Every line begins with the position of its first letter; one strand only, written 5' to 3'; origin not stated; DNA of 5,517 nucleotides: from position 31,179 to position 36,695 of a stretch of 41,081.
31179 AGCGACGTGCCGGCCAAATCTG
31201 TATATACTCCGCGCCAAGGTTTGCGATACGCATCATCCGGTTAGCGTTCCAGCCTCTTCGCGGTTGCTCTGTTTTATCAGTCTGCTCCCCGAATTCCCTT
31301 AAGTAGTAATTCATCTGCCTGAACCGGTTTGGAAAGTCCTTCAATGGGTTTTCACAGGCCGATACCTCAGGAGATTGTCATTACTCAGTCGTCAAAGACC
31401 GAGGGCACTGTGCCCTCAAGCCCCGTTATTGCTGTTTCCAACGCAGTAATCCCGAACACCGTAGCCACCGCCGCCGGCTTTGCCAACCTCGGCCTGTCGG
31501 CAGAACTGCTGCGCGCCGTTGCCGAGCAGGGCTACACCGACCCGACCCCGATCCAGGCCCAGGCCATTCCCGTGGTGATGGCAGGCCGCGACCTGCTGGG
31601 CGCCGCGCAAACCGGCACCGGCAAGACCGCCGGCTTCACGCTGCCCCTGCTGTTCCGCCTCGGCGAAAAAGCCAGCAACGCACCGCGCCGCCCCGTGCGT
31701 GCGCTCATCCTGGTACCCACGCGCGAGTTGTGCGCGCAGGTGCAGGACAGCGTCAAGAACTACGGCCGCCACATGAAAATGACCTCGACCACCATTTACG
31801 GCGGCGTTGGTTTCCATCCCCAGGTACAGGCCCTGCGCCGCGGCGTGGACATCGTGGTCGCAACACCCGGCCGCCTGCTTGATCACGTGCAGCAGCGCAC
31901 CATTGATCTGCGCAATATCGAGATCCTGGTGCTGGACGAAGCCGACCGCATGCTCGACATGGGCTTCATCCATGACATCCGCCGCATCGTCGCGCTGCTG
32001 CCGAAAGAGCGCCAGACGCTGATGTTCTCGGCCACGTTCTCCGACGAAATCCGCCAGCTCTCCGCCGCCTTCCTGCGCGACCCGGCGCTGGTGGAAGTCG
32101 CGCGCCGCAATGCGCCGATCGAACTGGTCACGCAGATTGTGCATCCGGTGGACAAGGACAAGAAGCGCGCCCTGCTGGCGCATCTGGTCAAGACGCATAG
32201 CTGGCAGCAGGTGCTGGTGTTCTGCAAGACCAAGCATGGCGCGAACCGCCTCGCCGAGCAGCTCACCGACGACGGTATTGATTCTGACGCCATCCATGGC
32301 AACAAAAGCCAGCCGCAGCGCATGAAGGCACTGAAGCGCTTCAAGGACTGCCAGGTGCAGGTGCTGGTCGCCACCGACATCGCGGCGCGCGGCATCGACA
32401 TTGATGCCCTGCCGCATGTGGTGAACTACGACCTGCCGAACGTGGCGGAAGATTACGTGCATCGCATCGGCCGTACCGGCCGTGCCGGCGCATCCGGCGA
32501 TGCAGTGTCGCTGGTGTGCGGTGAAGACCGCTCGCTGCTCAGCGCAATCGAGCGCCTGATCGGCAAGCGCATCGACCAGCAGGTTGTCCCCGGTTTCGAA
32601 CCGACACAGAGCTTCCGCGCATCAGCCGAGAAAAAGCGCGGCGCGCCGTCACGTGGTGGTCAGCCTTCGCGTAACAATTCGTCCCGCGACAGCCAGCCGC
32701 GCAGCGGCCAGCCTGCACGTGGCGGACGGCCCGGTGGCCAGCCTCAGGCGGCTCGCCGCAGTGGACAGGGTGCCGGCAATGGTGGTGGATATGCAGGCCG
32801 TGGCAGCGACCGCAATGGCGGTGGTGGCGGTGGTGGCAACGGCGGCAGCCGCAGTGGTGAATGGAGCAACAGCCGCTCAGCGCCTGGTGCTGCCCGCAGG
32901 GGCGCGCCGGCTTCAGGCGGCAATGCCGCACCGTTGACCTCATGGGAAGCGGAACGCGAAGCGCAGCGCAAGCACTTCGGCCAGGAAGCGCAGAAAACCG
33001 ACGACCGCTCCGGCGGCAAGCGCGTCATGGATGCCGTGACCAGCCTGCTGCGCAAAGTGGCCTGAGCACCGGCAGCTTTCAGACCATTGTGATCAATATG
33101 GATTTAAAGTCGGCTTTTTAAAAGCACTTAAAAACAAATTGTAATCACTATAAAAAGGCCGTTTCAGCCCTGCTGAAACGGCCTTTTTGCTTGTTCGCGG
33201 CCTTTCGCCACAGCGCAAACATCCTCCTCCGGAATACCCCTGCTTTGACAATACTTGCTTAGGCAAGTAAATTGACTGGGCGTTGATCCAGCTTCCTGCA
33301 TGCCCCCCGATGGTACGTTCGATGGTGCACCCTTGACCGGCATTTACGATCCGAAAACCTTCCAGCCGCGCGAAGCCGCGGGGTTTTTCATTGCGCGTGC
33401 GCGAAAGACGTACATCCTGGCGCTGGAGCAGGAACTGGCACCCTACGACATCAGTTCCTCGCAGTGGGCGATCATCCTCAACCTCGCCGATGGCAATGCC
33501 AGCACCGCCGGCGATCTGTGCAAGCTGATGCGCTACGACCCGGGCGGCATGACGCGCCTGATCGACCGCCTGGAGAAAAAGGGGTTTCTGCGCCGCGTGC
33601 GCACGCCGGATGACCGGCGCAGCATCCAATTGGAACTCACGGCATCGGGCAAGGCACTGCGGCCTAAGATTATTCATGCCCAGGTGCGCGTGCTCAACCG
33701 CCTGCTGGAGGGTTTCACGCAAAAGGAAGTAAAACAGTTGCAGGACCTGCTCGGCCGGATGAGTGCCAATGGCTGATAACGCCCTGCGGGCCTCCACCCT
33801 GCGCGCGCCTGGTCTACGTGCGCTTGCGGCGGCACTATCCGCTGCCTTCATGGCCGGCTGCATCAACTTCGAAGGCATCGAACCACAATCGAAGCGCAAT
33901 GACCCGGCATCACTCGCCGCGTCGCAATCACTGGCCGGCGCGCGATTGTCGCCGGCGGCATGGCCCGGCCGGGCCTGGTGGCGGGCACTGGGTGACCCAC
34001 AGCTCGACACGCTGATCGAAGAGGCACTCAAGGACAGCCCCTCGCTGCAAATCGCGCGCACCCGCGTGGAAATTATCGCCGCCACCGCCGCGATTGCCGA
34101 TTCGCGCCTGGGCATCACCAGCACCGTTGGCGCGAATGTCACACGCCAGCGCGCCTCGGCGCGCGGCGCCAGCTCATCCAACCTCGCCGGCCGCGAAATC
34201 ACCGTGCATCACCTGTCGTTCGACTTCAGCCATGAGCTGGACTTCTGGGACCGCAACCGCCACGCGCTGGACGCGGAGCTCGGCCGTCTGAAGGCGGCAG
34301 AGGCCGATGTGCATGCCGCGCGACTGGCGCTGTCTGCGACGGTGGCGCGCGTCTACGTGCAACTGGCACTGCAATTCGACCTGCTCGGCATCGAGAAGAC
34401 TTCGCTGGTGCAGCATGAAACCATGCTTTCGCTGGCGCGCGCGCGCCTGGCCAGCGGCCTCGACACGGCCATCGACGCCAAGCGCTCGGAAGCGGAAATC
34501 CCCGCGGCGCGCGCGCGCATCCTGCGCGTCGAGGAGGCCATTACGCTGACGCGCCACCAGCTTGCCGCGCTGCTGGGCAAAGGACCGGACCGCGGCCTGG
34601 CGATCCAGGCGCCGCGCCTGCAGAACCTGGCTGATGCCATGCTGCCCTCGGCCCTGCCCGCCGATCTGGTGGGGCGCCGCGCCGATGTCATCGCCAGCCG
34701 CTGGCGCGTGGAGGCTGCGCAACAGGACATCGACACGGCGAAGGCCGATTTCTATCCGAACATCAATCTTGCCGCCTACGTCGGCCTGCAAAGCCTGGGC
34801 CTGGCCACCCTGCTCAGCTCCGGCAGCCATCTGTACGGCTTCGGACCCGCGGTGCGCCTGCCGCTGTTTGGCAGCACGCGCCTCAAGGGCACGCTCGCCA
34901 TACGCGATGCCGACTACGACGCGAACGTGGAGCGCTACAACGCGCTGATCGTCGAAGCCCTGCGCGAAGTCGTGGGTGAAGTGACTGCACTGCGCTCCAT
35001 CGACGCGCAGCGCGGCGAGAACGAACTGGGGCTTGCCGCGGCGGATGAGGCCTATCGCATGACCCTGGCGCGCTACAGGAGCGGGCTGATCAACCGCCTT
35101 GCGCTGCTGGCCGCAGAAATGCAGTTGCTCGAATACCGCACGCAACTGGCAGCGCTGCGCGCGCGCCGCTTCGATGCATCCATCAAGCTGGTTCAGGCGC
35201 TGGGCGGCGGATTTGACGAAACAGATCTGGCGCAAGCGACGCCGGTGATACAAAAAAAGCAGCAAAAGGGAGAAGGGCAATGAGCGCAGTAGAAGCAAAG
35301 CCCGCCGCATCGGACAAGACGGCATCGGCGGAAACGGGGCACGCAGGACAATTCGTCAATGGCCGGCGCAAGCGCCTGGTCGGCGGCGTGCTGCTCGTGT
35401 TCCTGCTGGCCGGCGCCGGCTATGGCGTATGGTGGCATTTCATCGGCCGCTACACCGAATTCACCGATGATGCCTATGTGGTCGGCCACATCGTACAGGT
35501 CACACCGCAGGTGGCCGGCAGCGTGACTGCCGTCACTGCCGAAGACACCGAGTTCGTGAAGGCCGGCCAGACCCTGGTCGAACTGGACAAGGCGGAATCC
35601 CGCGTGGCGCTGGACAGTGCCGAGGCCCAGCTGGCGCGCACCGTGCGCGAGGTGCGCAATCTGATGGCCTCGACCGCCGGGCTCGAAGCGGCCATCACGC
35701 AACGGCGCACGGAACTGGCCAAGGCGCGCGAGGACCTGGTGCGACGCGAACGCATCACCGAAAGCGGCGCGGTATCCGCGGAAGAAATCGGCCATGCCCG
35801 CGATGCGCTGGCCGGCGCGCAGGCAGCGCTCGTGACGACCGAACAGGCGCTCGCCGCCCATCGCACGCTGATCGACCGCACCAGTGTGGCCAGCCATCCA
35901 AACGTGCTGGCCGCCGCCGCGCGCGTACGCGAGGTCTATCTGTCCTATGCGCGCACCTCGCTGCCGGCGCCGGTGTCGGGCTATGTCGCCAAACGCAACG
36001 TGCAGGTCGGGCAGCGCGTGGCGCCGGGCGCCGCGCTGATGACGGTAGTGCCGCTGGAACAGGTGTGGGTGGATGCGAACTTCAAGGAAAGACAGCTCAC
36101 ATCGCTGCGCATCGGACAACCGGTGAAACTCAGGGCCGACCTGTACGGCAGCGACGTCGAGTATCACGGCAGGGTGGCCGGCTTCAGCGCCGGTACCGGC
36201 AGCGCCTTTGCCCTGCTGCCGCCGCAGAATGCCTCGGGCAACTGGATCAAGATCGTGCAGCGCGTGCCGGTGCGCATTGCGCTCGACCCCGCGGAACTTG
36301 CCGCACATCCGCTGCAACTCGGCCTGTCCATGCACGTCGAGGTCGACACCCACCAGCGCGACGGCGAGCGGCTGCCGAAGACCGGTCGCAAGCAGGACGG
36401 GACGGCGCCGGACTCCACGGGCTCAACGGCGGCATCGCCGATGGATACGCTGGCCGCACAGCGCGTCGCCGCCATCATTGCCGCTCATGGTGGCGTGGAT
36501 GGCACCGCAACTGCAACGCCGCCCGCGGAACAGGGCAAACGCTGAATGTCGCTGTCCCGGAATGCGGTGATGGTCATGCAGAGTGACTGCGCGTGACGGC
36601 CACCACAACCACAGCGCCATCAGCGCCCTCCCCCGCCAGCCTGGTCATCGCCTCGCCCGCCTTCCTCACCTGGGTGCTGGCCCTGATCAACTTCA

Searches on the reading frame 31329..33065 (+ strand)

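Call 26: search_protein_families(library=pfam, proteins=[window:31329-33065:+], max_evalue=0.0001)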
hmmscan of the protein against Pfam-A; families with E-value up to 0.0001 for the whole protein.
window:31329-33065:+ (578 aa): 3 families
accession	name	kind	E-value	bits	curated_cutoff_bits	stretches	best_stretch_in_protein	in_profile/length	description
PF00270.35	DEAD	-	1e-49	168.9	26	1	73-243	1-166/167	DEAD/DEAH box helicase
PF00271.37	Helicase_C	-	7e-31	107.2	23.5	1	279-387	2-110/110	Helicase conserved C-terminal domain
PF04851.21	ResIII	-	3.5e-09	37.2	22.5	1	88-238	25-163/164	Type III restriction enzyme, res subunit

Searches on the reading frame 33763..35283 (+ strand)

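Call 27: search_protein_families(library=pfam, proteins=[window:33763-35283:+], max_evalue=0.0001)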
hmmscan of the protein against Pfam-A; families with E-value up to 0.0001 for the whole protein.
window:33763-35283:+ (506 aa): 1 family
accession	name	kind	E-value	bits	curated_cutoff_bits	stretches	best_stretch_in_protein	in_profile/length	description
PF02321.23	OEP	-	6.5e-32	111.3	22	2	306-481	12-187/187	Outer membrane efflux protein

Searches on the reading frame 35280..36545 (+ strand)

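Call 27: search_protein_families(library=pfam, proteins=[window:35280-36545:+], max_evalue=0.0001)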
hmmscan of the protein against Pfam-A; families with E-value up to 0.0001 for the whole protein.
window:35280-36545:+ (421 aa): 4 families
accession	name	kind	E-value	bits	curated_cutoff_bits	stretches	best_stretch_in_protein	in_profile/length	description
PF00529.27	CusB_dom_1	-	1.4e-19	70.5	26.5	1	73-357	12-89/89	Cation efflux system protein CusB domain 1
PF16576.10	HlyD_D23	-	6e-18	65.3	30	1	71-299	19-181/214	Barrel-sandwich domain of CusB or HlyD membrane-fusion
PF13437.12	HlyD_3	-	4.8e-16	59.8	22.2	1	230-306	4-80/106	HlyD family secretion protein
PF13533.13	Biotin_lipoyl_2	-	4.5e-07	30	29.8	0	72-103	1-32/32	Biotin-lipoyl like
